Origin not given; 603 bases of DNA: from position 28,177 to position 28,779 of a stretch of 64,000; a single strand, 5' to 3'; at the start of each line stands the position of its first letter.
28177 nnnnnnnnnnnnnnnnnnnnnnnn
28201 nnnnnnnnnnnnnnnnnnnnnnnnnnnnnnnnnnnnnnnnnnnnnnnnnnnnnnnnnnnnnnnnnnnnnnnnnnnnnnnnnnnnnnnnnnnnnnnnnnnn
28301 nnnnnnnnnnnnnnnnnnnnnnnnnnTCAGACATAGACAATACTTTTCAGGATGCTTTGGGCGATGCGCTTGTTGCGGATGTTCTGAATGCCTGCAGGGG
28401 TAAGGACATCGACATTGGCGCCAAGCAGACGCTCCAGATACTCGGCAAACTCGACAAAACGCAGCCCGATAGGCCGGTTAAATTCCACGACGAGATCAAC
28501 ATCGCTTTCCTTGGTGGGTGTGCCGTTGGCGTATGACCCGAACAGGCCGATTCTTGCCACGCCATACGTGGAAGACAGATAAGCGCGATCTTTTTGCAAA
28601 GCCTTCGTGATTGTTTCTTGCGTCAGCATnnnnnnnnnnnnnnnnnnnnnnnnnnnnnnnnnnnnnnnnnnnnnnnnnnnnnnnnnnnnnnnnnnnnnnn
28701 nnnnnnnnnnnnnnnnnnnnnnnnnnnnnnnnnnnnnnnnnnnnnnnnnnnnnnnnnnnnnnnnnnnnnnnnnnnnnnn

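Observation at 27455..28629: AT-rich two-gene islet after mutS: an MNT-type nucleotidyltransferase coupled to a PD-(D/E)XK-like 287-aa protein in place of HepT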

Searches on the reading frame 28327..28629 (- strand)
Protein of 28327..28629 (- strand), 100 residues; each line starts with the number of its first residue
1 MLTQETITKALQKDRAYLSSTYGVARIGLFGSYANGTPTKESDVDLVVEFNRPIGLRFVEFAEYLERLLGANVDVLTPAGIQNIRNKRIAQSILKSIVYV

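Call 4: search_protein_families(library=pfam, proteins=[window:28327-28629:-], max_evalue=1)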
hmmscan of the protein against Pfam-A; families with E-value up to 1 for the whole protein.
window:28327-28629:- (100 aa): 3 families
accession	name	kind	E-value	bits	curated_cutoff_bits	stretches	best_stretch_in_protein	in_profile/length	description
PF01909.29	NTP_transf_2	-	1.6e-16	60.9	21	1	17-99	7-92/93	Nucleotidyltransferase domain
PF18765.7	Polbeta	-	1.2e-09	38.6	26.9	1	17-95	6-82/93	Polymerase beta, Nucleotidyltransferase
PF22600.2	MTPAP-like_central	-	8e-06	26.4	27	1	10-55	28-70/139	Poly(A) RNA polymerase, mitochondrial-like, central palm domain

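Call 5: search_protein_families(library=padloc, proteins=[window:28327-28629:-], max_evalue=1)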
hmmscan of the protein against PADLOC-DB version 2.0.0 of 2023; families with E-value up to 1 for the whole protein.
window:28327-28629:- (100 aa): 15 families
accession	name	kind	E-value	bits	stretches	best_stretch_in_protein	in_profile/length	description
PDLC04906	PDC-S09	-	3.8e-24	82.9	1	1-99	1-97/98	-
PDLC04904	PDC-S09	-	3.4e-20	70.2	1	5-95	6-97/104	-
PDLC04902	PDC-S09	-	1.1e-17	62.1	1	10-91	7-90/97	-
PDLC04905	PDC-S09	-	2e-16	58.2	1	12-95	9-93/101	-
PDLC04903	PDC-S09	-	3.2e-07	28.6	1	1-53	1-55/108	-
PDLC04907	PDC-S09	-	3.4e-07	28.4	1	5-81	8-80/114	-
PDLC00788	Cyclase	-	2.6e-06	25.1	1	3-52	23-71/297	oligonucleotide-cyclase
PDLC00794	Cyclase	-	0.00057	17.3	1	3-54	26-75/297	oligonucleotide-cyclase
PDLC00786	Cyclase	-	0.00074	17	1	5-52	29-75/293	oligonucleotide-cyclase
PDLC04368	PDC-M05A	-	0.00096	17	1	28-48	111-131/201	-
PDLC00801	Cyclase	-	0.0016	15.6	1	3-52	27-74/295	oligonucleotide-cyclase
PDLC00776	Cyclase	-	0.0091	13.4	1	16-51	35-71/287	oligonucleotide-cyclase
PDLC00804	Cyclase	-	0.0093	13.6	1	5-52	7-52/256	oligonucleotide-cyclase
PDLC00809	Cyclase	-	0.015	12.9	1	8-50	26-69/295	oligonucleotide-cyclase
PDLC00771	Cyclase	-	0.016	12.5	1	6-53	26-71/271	oligonucleotide-cyclase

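Call 6: search_protein_families(library=ncbifam, proteins=[window:28327-28629:-], max_evalue=1)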
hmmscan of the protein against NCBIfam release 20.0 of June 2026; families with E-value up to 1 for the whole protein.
window:28327-28629:- (100 aa): 6 families
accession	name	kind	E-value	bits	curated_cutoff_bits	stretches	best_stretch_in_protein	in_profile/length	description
NF047752.1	MntA_antitoxin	equivalog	5.8e-10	39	60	1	22-77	5-61/106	type VII toxin-antitoxin system MntA family adenylyltransferase antitoxin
NF053871.1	DS2_2_antiphage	equivalog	0.0028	16.9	350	1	3-51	23-70/294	anti-phage nucleotidyltransferase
NF041117.1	CBASS_cyclase_b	equivalog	0.016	14.8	200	1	4-52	15-64/275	CBASS oligonucleotide cyclase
NF012212.1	ANT_9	subfamily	0.021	14.1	340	1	5-54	4-51/249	aminoglycoside nucleotidyltransferase ANT(9)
NF051895.1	anti_phage_HalB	equivalog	0.023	14.3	190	1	29-47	4-22/211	anti-phage Hailong system nucleotidyltransferase HalB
NF045909.1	ANT_9_Ic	equivalog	0.16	11.2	505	1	8-57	13-60/259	aminoglycoside nucleotidyltransferase ANT(9)-Ic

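Call 8: search_protein_families(library=phrogs, proteins=[window:28327-28629:-], max_evalue=1)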
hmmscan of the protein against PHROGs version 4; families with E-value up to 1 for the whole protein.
window:28327-28629:- (100 aa): 3 families
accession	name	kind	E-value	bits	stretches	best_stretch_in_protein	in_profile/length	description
phrog_388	-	DNA, RNA and nucleotide metabolism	0.008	16.3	1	23-47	37-61/351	nucleotidyltransferase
phrog_18746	-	unknown function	0.022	15.1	1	23-72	45-88/299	-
phrog_28438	-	unknown function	0.26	11.3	1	11-51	6-46/289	-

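Call 47: find_homologous_proteins(query=window:28327-28629:-, max_evalue=1e-10)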
Query window:28327-28629:- (100 aa): 878 proteins with E <= 1e-10 among 886 candidates; the best 120 are listed.
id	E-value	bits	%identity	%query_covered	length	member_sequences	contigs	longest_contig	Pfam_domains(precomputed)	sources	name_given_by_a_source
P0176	1.5e-56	206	100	100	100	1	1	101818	PF18765.8,PF22600.3,PF01909.30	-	-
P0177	4.6e-37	144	72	100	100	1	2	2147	PF18765.8,PF01909.30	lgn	-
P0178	3.4e-36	141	71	100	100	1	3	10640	PF18765.8,PF01909.30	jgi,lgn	jgi:predicted nucleotidyltransferase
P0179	4.7e-36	140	70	100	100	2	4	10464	PF18765.8,PF01909.30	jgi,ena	jgi:hypothetical protein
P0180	1.8e-35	139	72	100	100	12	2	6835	PF18765.8,PF01909.30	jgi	jgi:predicted nucleotidyltransferase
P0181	2.4e-35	138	71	100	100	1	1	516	PF18765.8,PF01909.30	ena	-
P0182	2.5e-35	138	69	100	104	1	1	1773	PF18765.8,PF01909.30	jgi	jgi:predicted nucleotidyltransferase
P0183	2.9e-35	138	69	100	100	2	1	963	PF18765.8,PF01909.30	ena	-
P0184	4.8e-35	137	70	100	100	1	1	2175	PF18765.8,PF01909.30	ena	-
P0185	4.9e-35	137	69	100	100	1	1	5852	PF18765.8,PF01909.30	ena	-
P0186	5.8e-35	137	69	100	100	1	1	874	PF18765.8,PF01909.30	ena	-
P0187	1.1e-34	136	69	100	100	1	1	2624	PF18765.8,PF22600.3,PF01909.30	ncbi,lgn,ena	-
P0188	1.1e-34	136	67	100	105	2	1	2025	PF18765.8,PF01909.30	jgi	jgi:predicted nucleotidyltransferase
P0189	1.3e-34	136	69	100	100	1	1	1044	PF18765.8,PF01909.30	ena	-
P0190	1.4e-34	136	67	100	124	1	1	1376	PF18765.8,PF01909.30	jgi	-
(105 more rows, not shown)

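Call 48: find_encoding_contigs(protein=P0178, flank=2000, max_places=3)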
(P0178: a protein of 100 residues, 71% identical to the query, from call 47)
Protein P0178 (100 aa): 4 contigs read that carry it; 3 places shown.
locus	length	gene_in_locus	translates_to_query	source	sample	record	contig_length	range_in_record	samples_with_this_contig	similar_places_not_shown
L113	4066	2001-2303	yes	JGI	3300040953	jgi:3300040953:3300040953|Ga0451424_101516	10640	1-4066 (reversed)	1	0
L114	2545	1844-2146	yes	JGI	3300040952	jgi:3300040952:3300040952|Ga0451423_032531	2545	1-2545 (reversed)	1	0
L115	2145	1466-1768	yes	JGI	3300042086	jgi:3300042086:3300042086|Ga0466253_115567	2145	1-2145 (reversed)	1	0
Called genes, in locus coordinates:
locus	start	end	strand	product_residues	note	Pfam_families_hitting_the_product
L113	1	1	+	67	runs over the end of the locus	-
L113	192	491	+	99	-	PF04365:BrnT_toxin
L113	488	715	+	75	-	-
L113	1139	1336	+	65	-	-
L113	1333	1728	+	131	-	PF02661:Fic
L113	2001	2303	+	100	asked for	PF01909:NTP_transf_2, PF18765:Polbeta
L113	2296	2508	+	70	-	PF01934:HepT-like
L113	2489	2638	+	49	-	PF01934:HepT-like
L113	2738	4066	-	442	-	PF00664:ABC_membrane, PF00005:ABC_tran, PF13401:AAA_22 (faint), PF00004:AAA (faint), PF13304:AAA_21 (faint)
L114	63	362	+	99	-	PF04365:BrnT_toxin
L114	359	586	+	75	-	-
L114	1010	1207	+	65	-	-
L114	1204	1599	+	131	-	PF02661:Fic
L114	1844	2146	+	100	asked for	PF01909:NTP_transf_2, PF18765:Polbeta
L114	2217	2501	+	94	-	PF01934:HepT-like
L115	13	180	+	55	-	-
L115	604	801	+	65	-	-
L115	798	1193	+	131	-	PF02661:Fic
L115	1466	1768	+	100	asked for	PF01909:NTP_transf_2, PF18765:Polbeta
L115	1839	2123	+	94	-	PF01934:HepT-like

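Call 49: find_encoding_contigs(protein=P0179, flank=2000, max_places=4)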
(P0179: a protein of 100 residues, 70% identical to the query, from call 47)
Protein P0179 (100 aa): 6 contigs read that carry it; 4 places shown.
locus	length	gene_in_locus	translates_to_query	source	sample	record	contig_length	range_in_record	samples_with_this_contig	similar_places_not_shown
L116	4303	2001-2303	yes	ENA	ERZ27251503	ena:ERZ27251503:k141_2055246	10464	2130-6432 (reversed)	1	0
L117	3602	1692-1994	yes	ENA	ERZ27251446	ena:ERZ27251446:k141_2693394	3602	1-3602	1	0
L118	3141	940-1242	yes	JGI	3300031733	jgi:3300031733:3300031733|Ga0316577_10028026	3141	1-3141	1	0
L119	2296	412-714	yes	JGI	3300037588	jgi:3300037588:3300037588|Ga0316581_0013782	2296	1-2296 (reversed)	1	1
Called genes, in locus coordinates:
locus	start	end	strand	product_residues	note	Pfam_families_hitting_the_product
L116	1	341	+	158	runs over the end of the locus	-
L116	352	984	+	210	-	PF00485:PRK (weak)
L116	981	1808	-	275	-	PF02463:SMC_N (faint), PF13175:AAA_15 (faint), PF13476:AAA_23 (weak), PF00005:ABC_tran (faint), PF13304:AAA_21 (weak)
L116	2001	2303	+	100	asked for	PF18765:Polbeta, PF01909:NTP_transf_2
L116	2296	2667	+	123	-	PF01934:HepT-like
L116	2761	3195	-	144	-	PF04072:LCM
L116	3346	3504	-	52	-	-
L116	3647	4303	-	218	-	PF01209:Ubie_methyltran, PF13489:Methyltransf_23, PF01135:PCMT (weak), PF01728:FtsJ (weak), PF13847:Methyltransf_31, PF08241:Methyltransf_11, PF08242:Methyltransf_12, PF13649:Methyltransf_25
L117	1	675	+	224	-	?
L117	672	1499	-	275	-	PF02463:SMC_N (faint), PF13175:AAA_15 (faint), PF13476:AAA_23 (weak), PF00005:ABC_tran (weak), PF13304:AAA_21 (weak)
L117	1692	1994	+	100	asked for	PF18765:Polbeta, PF01909:NTP_transf_2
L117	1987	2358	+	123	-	PF01934:HepT-like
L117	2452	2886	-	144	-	PF04072:LCM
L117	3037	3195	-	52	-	-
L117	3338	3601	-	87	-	?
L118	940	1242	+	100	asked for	PF18765:Polbeta, PF01909:NTP_transf_2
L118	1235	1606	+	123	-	PF01934:HepT-like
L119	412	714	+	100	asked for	PF18765:Polbeta, PF01909:NTP_transf_2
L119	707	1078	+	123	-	PF01934:HepT-like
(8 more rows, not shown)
